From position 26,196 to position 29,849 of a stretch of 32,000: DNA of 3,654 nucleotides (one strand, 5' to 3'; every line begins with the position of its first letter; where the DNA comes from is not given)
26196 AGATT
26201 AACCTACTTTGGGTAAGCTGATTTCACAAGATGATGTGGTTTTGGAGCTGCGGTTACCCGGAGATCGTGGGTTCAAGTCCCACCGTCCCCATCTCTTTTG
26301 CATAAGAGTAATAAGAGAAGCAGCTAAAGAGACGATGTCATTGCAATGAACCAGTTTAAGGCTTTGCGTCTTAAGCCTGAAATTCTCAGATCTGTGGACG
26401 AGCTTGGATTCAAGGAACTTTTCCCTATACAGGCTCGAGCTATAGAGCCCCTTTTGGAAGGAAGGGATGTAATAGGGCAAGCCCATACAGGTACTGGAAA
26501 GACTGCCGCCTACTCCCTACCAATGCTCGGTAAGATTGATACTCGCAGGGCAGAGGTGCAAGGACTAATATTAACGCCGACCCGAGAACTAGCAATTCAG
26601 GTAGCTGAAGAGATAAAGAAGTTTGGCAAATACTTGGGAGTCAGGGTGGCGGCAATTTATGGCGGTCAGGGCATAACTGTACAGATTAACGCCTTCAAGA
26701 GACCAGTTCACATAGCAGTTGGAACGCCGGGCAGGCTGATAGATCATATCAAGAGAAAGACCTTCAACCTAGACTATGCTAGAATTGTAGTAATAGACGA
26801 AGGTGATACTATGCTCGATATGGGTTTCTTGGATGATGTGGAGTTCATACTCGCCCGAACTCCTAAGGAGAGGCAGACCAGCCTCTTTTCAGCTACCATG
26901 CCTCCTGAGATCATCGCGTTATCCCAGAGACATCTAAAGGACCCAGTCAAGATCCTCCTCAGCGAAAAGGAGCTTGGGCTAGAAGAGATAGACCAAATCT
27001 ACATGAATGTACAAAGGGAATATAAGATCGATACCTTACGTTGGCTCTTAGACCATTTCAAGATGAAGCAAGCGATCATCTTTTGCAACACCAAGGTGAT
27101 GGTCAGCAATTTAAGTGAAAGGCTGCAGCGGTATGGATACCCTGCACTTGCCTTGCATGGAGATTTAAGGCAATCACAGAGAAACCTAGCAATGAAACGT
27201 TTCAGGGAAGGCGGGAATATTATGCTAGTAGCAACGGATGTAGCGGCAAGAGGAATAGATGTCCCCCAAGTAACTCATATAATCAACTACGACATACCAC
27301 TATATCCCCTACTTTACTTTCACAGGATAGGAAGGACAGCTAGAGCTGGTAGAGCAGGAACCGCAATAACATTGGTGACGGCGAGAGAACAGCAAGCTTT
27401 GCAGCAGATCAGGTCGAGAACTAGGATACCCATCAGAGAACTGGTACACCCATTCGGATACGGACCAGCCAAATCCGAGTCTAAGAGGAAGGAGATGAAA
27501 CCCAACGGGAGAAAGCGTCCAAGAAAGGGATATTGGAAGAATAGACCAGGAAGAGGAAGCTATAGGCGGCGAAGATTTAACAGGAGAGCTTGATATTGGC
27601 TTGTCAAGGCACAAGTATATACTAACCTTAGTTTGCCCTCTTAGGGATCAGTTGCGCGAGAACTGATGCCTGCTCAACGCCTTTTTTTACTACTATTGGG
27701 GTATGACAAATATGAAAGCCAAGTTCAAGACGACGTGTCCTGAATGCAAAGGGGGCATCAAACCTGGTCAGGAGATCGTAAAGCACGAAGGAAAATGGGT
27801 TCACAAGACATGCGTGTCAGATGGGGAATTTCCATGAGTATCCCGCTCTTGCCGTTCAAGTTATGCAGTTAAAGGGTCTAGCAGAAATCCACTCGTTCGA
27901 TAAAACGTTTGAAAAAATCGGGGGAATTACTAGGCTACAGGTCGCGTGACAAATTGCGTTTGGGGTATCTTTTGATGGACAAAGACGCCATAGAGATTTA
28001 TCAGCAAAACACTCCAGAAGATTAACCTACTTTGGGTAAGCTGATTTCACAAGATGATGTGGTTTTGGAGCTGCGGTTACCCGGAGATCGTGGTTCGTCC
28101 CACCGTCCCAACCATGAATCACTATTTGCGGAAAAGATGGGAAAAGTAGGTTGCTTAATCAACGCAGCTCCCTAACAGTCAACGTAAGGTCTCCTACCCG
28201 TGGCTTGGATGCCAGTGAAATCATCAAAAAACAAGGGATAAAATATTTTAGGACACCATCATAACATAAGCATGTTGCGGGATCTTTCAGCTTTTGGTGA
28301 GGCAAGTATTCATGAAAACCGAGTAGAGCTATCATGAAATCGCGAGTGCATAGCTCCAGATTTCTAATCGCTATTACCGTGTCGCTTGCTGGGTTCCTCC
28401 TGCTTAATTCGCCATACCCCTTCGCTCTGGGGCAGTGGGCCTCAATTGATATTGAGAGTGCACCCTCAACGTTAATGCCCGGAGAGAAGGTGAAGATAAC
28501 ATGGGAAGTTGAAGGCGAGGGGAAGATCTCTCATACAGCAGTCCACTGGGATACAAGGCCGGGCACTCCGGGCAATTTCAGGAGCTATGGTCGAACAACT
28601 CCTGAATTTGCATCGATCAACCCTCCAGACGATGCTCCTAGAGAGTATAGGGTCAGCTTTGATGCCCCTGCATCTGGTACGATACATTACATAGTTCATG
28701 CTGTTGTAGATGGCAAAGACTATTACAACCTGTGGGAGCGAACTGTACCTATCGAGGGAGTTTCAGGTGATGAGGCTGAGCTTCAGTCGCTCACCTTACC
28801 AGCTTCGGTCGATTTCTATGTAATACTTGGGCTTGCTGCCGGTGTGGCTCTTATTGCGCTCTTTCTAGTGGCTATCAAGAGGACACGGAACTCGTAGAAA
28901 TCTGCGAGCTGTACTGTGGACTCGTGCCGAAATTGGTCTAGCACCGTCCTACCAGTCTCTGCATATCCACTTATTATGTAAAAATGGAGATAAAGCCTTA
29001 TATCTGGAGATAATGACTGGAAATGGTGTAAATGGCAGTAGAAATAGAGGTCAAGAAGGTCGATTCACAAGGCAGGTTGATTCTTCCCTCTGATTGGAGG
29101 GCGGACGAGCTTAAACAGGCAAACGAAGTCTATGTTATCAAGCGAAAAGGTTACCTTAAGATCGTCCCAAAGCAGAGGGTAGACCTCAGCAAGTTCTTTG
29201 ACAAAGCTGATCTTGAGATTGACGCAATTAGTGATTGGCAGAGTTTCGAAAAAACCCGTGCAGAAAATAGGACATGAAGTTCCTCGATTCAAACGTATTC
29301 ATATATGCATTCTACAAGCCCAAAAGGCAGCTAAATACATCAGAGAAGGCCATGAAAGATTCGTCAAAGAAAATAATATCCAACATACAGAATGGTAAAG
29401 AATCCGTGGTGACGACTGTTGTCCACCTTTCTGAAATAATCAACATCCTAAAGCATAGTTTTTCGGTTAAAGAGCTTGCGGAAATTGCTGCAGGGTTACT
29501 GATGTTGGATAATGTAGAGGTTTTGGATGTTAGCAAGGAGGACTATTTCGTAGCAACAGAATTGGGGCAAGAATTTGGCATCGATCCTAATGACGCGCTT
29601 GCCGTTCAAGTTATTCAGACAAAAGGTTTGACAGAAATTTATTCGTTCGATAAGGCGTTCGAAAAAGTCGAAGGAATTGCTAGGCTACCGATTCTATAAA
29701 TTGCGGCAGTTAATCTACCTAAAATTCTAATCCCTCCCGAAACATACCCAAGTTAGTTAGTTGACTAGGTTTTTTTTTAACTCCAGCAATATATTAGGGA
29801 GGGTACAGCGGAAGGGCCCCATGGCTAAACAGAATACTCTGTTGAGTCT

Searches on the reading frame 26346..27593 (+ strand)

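Call 10: search_protein_families(library=pfam, proteins=[window:26346-27593:+], max_evalue=0.001)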
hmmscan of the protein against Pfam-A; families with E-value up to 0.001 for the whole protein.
window:26346-27593:+ (415 aa): 3 families
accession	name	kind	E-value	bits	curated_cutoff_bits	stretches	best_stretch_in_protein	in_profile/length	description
PF00270.35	DEAD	-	6.9e-52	176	26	1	27-188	2-163/167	DEAD/DEAH box helicase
PF00271.37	Helicase_C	-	3.3e-30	105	23.5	1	227-335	2-110/110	Helicase conserved C-terminal domain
PF04851.21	ResIII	-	2.4e-05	24.8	22.5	1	24-152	3-133/164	Type III restriction enzyme, res subunit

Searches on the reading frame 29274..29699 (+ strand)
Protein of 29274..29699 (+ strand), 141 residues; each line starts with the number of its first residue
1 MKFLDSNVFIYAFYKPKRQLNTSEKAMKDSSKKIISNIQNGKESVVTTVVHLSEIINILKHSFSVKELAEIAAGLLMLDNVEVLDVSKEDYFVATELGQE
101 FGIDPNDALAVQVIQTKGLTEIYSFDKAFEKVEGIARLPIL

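Call 10: search_protein_families(library=pfam, proteins=[window:29274-29699:+], max_evalue=0.001)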
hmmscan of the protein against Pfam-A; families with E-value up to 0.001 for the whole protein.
window:29274-29699:+ (141 aa): 1 family
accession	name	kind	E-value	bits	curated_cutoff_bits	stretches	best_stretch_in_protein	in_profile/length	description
PF01850.27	PIN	-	1.2e-15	58.6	23.6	1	3-133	2-118/120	PIN domain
